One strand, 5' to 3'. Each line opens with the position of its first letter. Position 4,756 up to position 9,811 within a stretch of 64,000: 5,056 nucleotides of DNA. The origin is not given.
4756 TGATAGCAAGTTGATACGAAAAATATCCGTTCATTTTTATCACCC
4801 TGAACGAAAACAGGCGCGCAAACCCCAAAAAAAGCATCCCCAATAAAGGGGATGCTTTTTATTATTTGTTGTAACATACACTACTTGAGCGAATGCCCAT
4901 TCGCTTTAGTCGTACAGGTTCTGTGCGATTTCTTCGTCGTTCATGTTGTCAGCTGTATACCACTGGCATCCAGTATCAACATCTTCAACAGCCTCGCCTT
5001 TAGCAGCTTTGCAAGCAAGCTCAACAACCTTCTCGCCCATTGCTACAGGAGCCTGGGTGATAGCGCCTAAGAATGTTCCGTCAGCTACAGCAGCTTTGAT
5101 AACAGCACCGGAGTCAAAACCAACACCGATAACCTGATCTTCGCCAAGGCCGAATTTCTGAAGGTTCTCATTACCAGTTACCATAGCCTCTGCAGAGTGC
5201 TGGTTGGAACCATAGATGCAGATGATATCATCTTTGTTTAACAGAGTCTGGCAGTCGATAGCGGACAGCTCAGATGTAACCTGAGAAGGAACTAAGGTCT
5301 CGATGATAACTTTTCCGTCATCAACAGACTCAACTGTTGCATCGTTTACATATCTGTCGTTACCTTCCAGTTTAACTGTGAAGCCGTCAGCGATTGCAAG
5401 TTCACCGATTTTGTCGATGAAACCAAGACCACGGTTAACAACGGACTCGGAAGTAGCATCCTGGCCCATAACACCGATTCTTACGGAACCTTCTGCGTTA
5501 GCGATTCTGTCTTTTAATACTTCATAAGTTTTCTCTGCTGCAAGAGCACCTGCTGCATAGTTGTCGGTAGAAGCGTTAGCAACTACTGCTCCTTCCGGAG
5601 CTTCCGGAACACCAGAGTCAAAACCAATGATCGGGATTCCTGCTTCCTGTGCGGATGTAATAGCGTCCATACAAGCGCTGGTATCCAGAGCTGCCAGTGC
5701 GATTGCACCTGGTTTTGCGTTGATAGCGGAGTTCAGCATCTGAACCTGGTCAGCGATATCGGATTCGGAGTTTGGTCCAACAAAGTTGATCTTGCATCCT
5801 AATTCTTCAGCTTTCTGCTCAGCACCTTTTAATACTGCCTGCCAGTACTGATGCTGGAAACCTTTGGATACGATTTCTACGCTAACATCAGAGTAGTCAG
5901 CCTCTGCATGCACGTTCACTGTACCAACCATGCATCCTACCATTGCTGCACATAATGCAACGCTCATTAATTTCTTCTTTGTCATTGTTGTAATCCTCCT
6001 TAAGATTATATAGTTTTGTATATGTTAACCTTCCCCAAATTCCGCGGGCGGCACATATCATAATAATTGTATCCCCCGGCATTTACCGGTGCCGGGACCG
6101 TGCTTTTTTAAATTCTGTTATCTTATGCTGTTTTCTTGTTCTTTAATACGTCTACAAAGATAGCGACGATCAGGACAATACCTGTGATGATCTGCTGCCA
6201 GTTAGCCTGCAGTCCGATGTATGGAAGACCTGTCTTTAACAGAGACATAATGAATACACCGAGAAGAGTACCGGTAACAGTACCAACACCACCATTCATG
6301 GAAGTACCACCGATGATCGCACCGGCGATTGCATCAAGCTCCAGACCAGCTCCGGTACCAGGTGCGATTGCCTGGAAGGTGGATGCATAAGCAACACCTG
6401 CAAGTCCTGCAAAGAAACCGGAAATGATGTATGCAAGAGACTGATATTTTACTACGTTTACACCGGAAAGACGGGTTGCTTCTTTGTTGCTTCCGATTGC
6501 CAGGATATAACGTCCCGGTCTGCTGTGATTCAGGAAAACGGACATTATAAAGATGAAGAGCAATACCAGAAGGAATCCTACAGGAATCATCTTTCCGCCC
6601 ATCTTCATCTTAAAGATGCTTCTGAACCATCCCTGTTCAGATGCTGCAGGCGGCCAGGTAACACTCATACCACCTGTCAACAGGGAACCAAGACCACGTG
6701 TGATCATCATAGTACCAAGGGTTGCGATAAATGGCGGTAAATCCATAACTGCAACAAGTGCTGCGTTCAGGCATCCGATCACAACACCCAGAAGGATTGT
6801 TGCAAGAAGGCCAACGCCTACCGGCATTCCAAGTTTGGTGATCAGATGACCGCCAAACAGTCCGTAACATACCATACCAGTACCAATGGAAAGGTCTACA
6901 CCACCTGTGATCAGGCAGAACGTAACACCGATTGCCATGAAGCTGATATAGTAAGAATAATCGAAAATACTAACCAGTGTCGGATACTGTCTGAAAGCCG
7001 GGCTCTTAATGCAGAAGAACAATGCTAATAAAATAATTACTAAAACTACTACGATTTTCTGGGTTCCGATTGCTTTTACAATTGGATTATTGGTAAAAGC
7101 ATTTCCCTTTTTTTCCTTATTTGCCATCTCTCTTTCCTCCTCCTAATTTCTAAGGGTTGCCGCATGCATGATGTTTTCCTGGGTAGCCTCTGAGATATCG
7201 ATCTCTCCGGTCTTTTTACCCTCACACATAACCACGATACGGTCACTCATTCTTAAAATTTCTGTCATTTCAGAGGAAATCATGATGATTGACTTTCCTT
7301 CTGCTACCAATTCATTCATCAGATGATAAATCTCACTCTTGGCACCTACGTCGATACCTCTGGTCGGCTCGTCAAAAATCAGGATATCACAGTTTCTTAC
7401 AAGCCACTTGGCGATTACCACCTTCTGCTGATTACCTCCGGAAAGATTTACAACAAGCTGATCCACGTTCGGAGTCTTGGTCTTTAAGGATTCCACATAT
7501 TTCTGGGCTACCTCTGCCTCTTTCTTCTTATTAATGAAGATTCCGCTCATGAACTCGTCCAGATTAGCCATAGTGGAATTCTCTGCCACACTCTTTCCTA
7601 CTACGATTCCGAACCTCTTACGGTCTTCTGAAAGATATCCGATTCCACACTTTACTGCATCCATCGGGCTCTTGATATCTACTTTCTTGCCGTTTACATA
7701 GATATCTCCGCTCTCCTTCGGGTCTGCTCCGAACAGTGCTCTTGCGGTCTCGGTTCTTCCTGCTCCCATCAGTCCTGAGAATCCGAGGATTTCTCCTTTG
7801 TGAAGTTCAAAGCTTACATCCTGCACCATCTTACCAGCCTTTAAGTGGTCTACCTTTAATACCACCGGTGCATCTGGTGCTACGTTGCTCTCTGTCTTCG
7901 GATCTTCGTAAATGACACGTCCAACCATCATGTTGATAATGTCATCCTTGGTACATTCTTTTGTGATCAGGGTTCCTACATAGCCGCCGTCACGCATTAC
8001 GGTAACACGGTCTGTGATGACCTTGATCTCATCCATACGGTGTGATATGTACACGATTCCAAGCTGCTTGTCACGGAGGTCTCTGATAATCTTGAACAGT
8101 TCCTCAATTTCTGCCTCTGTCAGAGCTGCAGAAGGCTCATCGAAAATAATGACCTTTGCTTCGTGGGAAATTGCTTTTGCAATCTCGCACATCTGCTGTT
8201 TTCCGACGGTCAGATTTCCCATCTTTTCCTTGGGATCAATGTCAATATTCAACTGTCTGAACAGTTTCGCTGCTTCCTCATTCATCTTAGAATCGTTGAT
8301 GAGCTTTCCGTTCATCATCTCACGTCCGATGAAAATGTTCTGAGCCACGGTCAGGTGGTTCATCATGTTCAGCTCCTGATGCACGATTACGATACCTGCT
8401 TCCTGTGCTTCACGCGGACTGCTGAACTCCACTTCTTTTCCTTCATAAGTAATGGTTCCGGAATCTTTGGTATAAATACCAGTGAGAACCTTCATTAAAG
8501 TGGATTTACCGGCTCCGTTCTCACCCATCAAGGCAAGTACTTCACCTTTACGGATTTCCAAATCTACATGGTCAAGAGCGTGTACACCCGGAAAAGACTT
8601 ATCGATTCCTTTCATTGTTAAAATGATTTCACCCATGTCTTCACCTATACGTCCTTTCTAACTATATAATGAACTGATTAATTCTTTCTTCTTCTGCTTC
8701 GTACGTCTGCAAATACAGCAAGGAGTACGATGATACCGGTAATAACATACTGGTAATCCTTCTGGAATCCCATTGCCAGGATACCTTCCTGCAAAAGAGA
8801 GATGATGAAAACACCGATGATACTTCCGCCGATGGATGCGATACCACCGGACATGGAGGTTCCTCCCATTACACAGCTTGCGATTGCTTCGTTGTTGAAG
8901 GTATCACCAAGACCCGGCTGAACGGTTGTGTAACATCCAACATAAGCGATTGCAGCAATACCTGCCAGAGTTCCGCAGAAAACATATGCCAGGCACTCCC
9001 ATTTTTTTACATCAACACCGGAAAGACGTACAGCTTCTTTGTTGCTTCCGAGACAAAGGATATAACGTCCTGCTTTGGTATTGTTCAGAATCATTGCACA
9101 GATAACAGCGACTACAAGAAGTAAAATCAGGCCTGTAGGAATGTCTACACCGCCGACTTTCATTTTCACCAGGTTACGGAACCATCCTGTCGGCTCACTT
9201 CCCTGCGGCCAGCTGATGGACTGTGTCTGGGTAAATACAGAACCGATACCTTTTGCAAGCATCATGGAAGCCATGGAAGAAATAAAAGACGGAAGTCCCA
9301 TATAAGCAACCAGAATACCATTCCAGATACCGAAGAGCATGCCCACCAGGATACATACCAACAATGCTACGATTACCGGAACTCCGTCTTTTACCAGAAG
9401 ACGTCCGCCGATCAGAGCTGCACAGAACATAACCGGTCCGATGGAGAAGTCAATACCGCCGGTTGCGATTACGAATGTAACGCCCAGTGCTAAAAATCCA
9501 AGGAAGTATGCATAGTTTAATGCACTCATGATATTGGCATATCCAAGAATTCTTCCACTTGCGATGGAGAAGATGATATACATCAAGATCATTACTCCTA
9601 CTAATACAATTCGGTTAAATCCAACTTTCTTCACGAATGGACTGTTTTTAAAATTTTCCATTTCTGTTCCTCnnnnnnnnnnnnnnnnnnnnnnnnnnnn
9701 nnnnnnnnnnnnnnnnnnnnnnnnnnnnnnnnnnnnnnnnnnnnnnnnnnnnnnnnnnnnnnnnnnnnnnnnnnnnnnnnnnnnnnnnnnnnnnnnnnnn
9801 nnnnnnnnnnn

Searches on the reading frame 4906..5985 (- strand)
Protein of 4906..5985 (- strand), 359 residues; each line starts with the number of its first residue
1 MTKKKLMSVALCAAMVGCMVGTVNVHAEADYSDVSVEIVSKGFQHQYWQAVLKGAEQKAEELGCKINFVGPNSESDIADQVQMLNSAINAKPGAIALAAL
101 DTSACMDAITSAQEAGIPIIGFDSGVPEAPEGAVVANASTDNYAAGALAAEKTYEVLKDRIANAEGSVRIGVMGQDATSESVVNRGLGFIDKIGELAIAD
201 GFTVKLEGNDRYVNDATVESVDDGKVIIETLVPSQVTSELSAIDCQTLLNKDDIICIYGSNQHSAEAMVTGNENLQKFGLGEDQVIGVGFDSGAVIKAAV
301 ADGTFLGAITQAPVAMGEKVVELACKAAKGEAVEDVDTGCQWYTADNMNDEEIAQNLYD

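Call 19: search_protein_families(library=pfam, proteins=[window:4906-5985:-], max_evalue=0.00001)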
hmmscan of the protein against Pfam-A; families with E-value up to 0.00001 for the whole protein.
window:4906-5985:- (359 aa): 2 families
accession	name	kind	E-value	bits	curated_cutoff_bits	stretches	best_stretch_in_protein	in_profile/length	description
PF13407.12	Peripla_BP_4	-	8.4e-37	127.5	35.1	1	38-331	3-257/258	Periplasmic binding protein domain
PF00532.27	Peripla_BP_1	-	1.6e-06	28.3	22.2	1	43-192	11-146/281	Periplasmic binding proteins and sugar binding domain of LacI family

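Call 37: search_solved_structures(query=window:4906-5985:-, max_evalue=1e-10)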
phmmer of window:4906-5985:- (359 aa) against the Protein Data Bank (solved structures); distinct sequences matched with E-value up to 1e-10: 16.
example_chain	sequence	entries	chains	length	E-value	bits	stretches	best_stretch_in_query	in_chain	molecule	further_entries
4kqc_A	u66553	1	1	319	5.7e-53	183.5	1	33-359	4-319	Periplasmic binding protein/LacI transcriptional regulator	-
4wut_A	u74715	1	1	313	5.2e-25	91.5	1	20-193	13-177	ABC transporter substrate binding protein (Ribose)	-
4rxt_A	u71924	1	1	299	1.6e-23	86.7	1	32-193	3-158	Sugar ABC transporter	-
3brs_A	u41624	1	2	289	7.4e-17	64.8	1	45-154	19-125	Periplasmic binding protein/LacI transcriptional regulator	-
3g1w_A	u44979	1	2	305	1.7e-15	60.3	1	46-158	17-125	Sugar ABC transporter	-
6gq0_A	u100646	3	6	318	1.9e-15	60.2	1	39-160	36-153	Putative sugar binding protein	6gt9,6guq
6sw4_A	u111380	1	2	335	2.7e-14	56.3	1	42-159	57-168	Arabinose binding protein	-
3ksm_A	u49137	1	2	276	3.2e-13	52.8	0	38-157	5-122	ABC-type sugar transport system, periplasmic component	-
5hqj_A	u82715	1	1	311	5.9e-13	51.9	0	17-168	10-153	Periplasmic binding protein/LacI transcriptional regulator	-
7x0g_A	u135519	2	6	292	7.2e-13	51.6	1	46-162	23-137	CbpA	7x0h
2qvc_A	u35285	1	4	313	8.8e-13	51.4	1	36-194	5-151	Sugar ABC transporter, periplasmic sugar-binding protein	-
2h3h_A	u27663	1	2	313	1.1e-12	51.1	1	38-194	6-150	Sugar ABC transporter, periplasmic sugar-binding protein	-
2ioy_A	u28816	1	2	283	1.2e-12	50.9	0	43-161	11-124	Periplasmic sugar-binding protein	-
3c6q_B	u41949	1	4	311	7.6e-12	48.3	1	38-195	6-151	Sugar ABC transporter, periplasmic sugar-binding protein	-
5er3_A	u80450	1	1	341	2.4e-11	46.6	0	28-157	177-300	Sugar ABC transporter, periplasmic sugar-binding protein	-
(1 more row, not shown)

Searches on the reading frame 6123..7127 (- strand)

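Call 19: search_protein_families(library=pfam, proteins=[window:6123-7127:-], max_evalue=0.00001)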
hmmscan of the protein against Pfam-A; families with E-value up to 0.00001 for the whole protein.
window:6123-7127:- (334 aa): 1 family
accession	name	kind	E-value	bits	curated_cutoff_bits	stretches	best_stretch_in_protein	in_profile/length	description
PF02653.21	BPD_transp_2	-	8.2e-46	156.7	26.8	1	52-322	3-268/269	Branched-chain amino acid transport system / permease component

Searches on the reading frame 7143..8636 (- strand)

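Call 19: search_protein_families(library=pfam, proteins=[window:7143-8636:-], max_evalue=0.00001)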
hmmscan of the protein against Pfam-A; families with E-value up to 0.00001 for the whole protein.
window:7143-8636:- (497 aa): 4 families
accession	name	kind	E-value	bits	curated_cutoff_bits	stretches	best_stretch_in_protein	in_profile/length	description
PF00005.33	ABC_tran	-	4.2e-57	193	25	2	21-169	1-136/137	ABC transporter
PF13304.12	AAA_21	-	9.3e-08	32.9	27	0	369-450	178-293/304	AAA domain, putative AbiEii toxin, Type IV TA system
PF02463.25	SMC_N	-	1.9e-07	31.2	40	0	32-211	25-209/220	RecF/RecN/SMC N terminal domain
PF13401.12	AAA_22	-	3.7e-07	30.9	27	0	31-197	5-121/130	AAA domain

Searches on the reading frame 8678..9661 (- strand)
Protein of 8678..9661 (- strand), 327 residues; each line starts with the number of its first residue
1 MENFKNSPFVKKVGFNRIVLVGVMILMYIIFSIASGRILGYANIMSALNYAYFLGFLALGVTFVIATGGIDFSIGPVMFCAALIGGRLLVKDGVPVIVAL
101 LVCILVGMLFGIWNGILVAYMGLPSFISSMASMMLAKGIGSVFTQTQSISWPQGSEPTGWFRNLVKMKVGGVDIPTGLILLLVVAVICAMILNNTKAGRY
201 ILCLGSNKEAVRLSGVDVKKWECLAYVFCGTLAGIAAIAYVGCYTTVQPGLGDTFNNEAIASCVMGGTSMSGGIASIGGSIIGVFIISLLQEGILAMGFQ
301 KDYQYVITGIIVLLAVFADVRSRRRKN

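Call 19: search_protein_families(library=pfam, proteins=[window:8678-9661:-], max_evalue=0.00001)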
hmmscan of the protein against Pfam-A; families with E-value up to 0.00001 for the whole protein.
window:8678-9661:- (327 aa): 1 family
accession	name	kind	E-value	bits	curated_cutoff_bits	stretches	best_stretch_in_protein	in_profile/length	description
PF02653.21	BPD_transp_2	-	3.7e-41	141.5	26.8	1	44-315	2-268/269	Branched-chain amino acid transport system / permease component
